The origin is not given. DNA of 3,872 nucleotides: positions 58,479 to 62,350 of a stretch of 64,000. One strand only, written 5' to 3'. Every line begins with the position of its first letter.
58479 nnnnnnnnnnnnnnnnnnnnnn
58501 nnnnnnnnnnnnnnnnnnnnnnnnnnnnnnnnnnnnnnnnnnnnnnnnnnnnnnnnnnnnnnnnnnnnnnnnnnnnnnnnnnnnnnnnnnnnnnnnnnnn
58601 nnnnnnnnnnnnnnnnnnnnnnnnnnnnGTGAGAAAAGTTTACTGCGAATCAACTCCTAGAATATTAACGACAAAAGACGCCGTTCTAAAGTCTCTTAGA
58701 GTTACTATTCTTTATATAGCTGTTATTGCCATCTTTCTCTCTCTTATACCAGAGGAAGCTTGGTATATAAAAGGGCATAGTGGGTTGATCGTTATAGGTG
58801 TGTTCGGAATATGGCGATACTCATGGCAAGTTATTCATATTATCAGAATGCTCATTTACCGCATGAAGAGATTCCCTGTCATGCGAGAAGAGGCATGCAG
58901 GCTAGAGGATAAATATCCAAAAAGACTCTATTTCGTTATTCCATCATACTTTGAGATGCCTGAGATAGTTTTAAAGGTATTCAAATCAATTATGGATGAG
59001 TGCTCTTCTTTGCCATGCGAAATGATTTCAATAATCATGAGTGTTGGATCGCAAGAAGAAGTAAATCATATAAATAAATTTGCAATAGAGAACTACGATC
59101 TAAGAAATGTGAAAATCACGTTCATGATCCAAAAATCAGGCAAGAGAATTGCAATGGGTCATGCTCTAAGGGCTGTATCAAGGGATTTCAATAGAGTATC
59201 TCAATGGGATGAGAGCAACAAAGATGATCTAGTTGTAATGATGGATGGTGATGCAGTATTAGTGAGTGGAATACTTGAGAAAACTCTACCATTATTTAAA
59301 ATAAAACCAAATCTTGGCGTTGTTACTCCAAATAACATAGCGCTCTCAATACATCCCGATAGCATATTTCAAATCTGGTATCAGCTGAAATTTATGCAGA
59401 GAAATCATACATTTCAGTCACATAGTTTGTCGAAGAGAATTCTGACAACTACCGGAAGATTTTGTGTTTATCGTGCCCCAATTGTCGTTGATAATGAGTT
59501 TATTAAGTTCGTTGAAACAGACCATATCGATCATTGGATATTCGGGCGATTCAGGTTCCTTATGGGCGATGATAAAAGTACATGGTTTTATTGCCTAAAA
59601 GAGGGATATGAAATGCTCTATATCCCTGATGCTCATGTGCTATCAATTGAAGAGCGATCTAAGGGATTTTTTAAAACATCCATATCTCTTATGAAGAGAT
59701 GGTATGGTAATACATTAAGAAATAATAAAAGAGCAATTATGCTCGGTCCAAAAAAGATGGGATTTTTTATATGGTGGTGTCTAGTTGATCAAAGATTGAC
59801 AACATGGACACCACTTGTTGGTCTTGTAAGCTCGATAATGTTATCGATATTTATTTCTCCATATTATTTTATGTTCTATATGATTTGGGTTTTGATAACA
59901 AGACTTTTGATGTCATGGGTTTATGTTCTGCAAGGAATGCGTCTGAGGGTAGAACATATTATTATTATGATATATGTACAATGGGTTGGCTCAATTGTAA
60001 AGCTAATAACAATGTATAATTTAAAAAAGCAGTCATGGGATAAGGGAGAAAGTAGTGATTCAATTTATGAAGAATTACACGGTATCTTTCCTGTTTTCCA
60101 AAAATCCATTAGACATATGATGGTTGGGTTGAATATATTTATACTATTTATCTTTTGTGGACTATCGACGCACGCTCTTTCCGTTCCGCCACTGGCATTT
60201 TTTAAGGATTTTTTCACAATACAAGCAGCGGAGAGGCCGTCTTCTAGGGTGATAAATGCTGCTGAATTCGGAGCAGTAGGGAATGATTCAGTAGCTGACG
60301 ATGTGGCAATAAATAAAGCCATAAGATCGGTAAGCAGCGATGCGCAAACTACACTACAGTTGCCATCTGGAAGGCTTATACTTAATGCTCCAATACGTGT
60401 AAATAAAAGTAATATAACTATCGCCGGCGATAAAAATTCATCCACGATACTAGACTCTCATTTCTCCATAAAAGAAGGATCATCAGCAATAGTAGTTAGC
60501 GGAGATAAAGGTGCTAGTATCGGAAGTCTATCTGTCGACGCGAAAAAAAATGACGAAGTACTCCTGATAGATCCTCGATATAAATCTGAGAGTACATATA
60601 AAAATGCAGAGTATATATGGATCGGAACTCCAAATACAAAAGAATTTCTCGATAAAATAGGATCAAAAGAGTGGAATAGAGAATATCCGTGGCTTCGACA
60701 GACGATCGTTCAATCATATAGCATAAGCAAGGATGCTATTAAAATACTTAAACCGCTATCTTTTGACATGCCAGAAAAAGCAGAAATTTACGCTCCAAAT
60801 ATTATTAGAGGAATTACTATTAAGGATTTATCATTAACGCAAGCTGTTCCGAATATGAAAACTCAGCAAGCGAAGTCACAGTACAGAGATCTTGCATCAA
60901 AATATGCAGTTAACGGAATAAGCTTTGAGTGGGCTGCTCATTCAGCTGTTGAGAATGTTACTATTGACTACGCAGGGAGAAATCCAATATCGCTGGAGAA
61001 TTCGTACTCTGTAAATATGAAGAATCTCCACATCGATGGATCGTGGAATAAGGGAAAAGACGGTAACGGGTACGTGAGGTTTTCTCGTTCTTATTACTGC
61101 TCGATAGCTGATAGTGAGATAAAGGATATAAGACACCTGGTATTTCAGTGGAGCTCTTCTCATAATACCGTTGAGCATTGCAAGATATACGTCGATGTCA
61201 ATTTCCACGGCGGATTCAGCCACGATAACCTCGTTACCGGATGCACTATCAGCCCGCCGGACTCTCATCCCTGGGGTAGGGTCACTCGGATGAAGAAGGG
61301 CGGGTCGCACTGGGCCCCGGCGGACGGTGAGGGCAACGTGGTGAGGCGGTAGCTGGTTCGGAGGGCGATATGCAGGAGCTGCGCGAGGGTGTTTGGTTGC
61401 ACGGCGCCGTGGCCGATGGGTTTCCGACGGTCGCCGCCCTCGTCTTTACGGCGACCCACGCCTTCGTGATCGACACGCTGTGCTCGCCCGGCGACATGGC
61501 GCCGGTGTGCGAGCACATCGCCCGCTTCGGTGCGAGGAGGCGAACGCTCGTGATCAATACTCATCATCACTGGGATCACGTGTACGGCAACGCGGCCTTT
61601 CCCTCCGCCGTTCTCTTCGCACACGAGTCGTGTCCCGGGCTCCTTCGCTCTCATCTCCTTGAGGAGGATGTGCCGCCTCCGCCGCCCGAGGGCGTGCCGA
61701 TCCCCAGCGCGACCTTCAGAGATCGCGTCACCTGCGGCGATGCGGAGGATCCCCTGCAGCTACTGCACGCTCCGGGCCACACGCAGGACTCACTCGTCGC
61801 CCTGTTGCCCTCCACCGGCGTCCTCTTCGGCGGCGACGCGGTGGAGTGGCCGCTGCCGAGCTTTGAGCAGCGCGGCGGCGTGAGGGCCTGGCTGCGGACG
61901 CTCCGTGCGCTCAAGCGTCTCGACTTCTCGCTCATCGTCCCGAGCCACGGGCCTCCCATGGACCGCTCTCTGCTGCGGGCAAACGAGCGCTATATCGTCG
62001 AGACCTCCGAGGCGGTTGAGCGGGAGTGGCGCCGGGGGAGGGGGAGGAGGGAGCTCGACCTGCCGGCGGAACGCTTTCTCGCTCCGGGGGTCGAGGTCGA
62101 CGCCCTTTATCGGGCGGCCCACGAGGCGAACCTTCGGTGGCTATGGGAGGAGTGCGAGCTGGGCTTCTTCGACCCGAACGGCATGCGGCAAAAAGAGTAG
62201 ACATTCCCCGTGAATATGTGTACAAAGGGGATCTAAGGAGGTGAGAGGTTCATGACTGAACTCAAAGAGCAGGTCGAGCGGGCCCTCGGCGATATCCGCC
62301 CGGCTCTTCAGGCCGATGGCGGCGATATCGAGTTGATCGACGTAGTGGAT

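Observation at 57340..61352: Low-GC (~35%) island encoding an Alg44/Alg8-like c-di-GMP-gated exopolysaccharide synthase with fused beta-helix domain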

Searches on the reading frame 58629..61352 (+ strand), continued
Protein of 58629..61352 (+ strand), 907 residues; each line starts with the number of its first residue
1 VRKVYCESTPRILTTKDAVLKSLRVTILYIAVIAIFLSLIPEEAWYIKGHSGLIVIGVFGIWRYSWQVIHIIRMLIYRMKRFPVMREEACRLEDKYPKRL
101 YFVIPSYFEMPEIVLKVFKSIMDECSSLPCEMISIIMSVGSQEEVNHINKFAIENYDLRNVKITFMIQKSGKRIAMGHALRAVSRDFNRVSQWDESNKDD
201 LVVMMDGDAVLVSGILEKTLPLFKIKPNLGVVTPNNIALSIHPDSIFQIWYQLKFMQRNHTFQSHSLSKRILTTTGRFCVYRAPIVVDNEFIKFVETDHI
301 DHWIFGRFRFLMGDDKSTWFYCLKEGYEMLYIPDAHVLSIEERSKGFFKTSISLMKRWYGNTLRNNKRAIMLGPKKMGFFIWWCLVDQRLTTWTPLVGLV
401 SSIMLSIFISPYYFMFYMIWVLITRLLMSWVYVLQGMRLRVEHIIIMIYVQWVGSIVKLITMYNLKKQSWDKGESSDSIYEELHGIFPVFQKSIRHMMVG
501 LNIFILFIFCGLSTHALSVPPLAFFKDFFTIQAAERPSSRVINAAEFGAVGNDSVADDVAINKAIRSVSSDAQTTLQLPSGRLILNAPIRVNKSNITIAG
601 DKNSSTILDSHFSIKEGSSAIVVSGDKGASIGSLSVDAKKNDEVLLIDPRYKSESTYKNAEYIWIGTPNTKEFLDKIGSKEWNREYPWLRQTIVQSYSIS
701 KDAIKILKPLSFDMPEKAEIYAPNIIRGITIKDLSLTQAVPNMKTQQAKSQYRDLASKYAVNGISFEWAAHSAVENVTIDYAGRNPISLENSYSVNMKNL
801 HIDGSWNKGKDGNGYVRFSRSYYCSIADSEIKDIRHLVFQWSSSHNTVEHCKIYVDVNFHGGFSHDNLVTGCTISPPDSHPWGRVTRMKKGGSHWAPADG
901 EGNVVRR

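Call 120: search_solved_structures(query=A5, max_evalue=0.1, show_alignments=1)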
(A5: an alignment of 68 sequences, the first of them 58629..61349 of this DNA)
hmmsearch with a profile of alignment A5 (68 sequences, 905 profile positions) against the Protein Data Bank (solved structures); distinct sequences matched with E-value up to 0.1: 6.
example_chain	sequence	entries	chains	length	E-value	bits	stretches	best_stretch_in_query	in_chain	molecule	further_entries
7chu_A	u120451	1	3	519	4.7e-06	28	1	539-612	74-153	Putative pectin lyase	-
8tne_A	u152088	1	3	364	0.023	15.8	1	542-607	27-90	Pectinesterase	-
7jw4_A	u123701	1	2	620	0.041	15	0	531-586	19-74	Glycoside hydrolase family 110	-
7jwf_A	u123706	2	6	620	0.042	15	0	531-586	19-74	Glycoside hydrolase family 110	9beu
9ozd_A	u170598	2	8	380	0.046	14.8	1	540-602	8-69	Polysaccharide lyase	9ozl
5lw3_A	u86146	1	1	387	0.066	14.3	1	541-607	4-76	Poly(beta-D-mannuronate) C5 epimerase 6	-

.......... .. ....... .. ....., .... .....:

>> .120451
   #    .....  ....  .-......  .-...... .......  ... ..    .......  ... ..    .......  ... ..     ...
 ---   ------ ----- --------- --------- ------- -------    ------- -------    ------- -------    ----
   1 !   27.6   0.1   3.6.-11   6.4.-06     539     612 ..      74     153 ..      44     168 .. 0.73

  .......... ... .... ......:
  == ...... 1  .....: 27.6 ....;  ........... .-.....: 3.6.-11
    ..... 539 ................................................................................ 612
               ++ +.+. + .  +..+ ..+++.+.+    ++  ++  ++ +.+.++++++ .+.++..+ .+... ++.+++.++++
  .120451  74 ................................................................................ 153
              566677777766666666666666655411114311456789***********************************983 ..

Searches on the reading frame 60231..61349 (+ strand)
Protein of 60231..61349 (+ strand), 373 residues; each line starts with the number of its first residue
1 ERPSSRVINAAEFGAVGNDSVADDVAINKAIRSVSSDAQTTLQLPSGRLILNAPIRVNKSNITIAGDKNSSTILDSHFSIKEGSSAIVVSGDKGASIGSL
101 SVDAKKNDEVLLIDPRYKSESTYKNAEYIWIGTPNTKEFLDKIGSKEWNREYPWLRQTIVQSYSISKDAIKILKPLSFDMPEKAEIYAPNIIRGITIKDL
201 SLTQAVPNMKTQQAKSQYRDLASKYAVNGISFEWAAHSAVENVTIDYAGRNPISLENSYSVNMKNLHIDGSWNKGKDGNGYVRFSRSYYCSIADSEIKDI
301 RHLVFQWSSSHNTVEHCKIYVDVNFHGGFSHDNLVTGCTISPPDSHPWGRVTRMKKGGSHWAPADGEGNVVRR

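Call 54: predict_structure(alignment_id=A3)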
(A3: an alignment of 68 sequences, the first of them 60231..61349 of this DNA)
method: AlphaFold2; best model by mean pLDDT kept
length: 373 residues; sequences in the alignment: 68
mean_pLDDT: 96.5   pTM: 0.94
mean pLDDT of the five models: 96.5, 96.4, 96.1, 96.1, 96.0
residues with pLDDT >= 90: 349; 70-90: 21; 50-70: 3; < 50: 0
segments of 3 or more residues with pLDDT < 50: none
pLDDT, mean of each block of 10 residues (from residue 1): 80 97 98 94 98 98 94 98 98 97 98 89 90 98 96 98 95 98 98 98 98 97 98 99 98 99 99 92 99 99 98 99 98 99 98 96 97 94
secondary structure, 60 per line:
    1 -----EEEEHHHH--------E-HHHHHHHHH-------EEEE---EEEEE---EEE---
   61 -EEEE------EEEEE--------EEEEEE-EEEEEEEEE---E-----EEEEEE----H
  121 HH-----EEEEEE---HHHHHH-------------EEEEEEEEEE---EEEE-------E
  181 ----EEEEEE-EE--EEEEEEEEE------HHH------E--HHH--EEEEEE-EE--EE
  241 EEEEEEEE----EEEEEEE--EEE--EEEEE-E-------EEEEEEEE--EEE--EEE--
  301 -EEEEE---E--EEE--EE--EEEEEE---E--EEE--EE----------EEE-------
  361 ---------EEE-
elements in order: E6-9 H10-13 H24-32 E40-43 E47-51 E55-57 E62-65 E72-76 E85-90 E92-100 E110-115 E128-133 H137-142 E156-165 E169-172 E185-190 E196-204 E228-233 E239-248 E253-259 E262-264 E267-271 E281-288 E291-293 E296-298 E302-306 E313-315 E322-327 E334-336 E351-353 E370-372

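Call 57: fold_search(model_id=the predicted structure, library=pdb)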
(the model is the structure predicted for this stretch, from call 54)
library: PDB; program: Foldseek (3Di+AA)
matches with E <= 10: 602; with E <= 0.001: 83
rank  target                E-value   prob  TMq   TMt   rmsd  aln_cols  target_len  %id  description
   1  4ru4_B                1.4e-11  1.00  0.48  0.33   7.6       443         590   14  Crystal structure of the tailspike protein gp49 from Pseudomonas phage LKA1 (released 2015-11-18)
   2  4ru4_A                1.9e-11  1.00  0.49  0.33   7.1       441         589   13  Crystal structure of the tailspike protein gp49 from Pseudomonas phage LKA1 (released 2015-11-18)
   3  7w1c_D                1.3e-10  1.00  0.44  0.29  10.1       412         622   13  Crystal structure of Klebsiella pneumoniae K1 capsule-specific polysaccharide lyase in a P1 crystal form (released 2022-05-18)
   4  7w1c_A                2.6e-10  1.00  0.50  0.31   7.2       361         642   14  Crystal structure of Klebsiella pneumoniae K1 capsule-specific polysaccharide lyase in a P1 crystal form (released 2022-05-18)
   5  4y9v_A                3.3e-10  1.00  0.51  0.34   6.9       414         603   13  Gp54 tailspike of Acinetobacter baumannii bacteriophage AP22 in complex with A. baumannii capsular saccharide (released 2017-02-01)
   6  7w1c_C                4.4e-10  1.00  0.37  0.24  11.1       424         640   11  Crystal structure of Klebsiella pneumoniae K1 capsule-specific polysaccharide lyase in a P1 crystal form (released 2022-05-18)
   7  7w1d_D                1.0e-09  1.00  0.41  0.26  10.6       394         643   11  Crystal structure of Klebsiella pneumoniae K1 capsule-specific polysaccharide lyase in a C2 crystal form (released 2022-05-18)
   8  7w1c_E                1.7e-09  1.00  0.58  0.35   4.9       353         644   14  Crystal structure of Klebsiella pneumoniae K1 capsule-specific polysaccharide lyase in a P1 crystal form (released 2022-05-18)
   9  7w1c_B                1.8e-09  1.00  0.58  0.35   5.3       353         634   15  Crystal structure of Klebsiella pneumoniae K1 capsule-specific polysaccharide lyase in a P1 crystal form (released 2022-05-18)
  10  4ru5_C                3.4e-09  1.00  0.48  0.32   7.6       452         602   13  Crystal Structure of the Pseudomonas phage phi297 tailspike gp61 (released 2015-11-18)
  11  9k4a_A                9.1e-09  1.00  0.49  0.29   9.0       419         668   14  Cryo-EM structure of depolymerase S2-4 from Klebsiella phage K64-1 (released 2026-03-25)
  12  4ru5_A                1.3e-08  1.00  0.50  0.33   7.8       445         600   13  Crystal Structure of the Pseudomonas phage phi297 tailspike gp61 (released 2015-11-18)
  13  7w1d_H                1.7e-08  1.00  0.53  0.32   5.7       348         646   13  Crystal structure of Klebsiella pneumoniae K1 capsule-specific polysaccharide lyase in a C2 crystal form (released 2022-05-18)
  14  7chu_A                2.5e-07  1.00  0.48  0.35   5.3       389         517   12  Geobacillus virus E2 - ORF18 (released 2021-04-14)
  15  8x8m_A                6.8e-07  1.00  0.43  0.23  10.0       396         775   11  Cryo-EM structure of a bacteriophage tail- spike protein against Klebsiella pneumoniae K64,ORF41(K64-ORF41) (released 2024-09-04)
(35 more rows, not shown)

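Call 116: search_protein_representatives(protein=window:60231-61349:+)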
Query: 373 residues. Proteins with E-value up to 0.001 (for the whole library): 584; up to 1e-10: 264; up to 1e-30: 55. The best 150 are listed.
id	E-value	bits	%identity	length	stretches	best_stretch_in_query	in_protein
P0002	5.4e-127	440.6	52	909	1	7-372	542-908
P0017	1.0e-88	314.7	43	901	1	25-371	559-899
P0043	9.4e-81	288.4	38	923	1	8-370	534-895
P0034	3.3e-77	276.8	37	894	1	6-371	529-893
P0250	1.1e-76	275.1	46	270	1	111-372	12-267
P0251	3.0e-76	273.6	41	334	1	52-372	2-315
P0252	2.1e-73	264.2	39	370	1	37-370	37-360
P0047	1.1e-72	261.9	39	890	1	26-371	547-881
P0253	1.3e-71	258.3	36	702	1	14-371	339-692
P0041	2.7e-71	257.3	37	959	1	8-369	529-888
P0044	8.9e-71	255.6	39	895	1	35-371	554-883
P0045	3.3e-70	253.7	35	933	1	3-371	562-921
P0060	4.3e-70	253.4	35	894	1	6-371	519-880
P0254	1.3e-67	245.3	34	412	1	6-371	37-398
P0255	7.1e-66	239.5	35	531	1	12-372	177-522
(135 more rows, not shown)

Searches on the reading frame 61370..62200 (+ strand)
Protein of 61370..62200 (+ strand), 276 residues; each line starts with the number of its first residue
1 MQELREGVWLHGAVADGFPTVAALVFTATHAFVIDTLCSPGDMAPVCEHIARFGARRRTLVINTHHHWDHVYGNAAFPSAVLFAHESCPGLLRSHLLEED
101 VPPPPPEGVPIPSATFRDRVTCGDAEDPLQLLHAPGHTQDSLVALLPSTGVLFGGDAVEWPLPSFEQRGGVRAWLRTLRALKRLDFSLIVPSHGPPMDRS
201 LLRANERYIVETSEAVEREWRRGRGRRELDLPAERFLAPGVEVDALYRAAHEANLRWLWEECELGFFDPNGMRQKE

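Call 22: find_encoding_contigs(protein=window:61370-62200:+, flank=8000, max_places=6)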
Protein window:61370-62200:+ (276 aa): 2 contigs read that carry it; 2 places shown.
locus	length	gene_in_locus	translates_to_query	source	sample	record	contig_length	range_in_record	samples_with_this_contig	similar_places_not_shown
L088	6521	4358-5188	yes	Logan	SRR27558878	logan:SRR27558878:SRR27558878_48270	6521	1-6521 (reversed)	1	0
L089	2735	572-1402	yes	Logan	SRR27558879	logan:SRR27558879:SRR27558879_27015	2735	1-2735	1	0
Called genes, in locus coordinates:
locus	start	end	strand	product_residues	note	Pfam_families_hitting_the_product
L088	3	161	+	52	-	?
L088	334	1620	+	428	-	PF07238:PilZ, PF25917:BSH_RND (faint), PF25973:BSH_CzcB (weak)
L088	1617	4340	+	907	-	PF13641:Glyco_tranf_2_3, PF12708:Pect-lyase_RHGA_epim (weak)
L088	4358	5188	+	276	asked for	PF00753:Lactamase_B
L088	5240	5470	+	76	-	PF01106:NifU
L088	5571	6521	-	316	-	?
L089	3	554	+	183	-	?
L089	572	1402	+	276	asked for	PF00753:Lactamase_B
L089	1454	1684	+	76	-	PF01106:NifU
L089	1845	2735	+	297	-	?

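Call 29: search_protein_families(library=pfam, proteins=[window:61370-62200:+], max_evalue=0.00001)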
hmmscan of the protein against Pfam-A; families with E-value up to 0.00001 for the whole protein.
window:61370-62200:+ (276 aa): 1 family
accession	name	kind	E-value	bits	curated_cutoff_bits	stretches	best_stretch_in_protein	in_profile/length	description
PF00753.33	Lactamase_B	-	2.4e-21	77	22.7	1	16-193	2-196/196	Metallo-beta-lactamase superfamily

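Call 68: find_related_loci(query=window:61370-62200:+, collection=metagenome_contigs, flank=8000)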
Query window:61370-62200:+ (276 aa) in metagenome_contigs; peptide patterns used: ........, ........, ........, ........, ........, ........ (x = any residue, [..] = any of these).
600 stretches matched a pattern (row limit reached: there are more); 405 encode a relative of the query (tblastn E <= 1e-3); the best 80 are kept; 80 distinct loci.
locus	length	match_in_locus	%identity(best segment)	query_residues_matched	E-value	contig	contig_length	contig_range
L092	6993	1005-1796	51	1-262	9e-88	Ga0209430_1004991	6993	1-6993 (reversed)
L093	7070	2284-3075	51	1-262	9e-88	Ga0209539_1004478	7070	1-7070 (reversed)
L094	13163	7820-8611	53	1-262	6e-87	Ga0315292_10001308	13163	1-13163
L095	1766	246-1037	52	1-262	7e-92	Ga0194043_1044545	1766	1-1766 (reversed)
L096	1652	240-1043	51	1-266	5e-89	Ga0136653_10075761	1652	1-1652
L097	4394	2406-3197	50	1-262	3e-84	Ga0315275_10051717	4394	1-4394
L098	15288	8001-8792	51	1-262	2e-84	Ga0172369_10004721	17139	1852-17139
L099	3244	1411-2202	52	1-262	7e-85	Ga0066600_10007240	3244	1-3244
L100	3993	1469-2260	52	1-262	2e-83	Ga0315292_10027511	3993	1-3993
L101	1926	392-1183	52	1-262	5e-87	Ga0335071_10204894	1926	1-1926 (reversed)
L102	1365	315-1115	51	1-265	1e-88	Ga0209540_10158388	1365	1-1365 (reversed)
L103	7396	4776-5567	51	1-262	4e-83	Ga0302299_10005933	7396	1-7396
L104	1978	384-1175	53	1-262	3e-86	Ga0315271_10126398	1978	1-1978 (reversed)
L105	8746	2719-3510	52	1-262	6e-82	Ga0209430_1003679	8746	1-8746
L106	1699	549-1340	52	1-262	3e-86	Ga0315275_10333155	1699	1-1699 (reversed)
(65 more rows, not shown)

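Call 73: search_protein_families(library=pfam, proteins=[L098:6673-8004:+], max_evalue=0.0001)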
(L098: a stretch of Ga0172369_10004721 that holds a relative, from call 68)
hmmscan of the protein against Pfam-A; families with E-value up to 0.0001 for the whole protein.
L098:6673-8004:+ (443 aa): 2 families
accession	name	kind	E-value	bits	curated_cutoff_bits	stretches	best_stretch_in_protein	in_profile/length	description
PF00557.29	Peptidase_M24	-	9.8e-39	133.7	23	1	187-420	1-207/208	Metallopeptidase family M24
PF01321.24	Creatinase_N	-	1.4e-19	71.4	22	1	55-180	1-128/128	Creatinase/Prolidase N-terminal domain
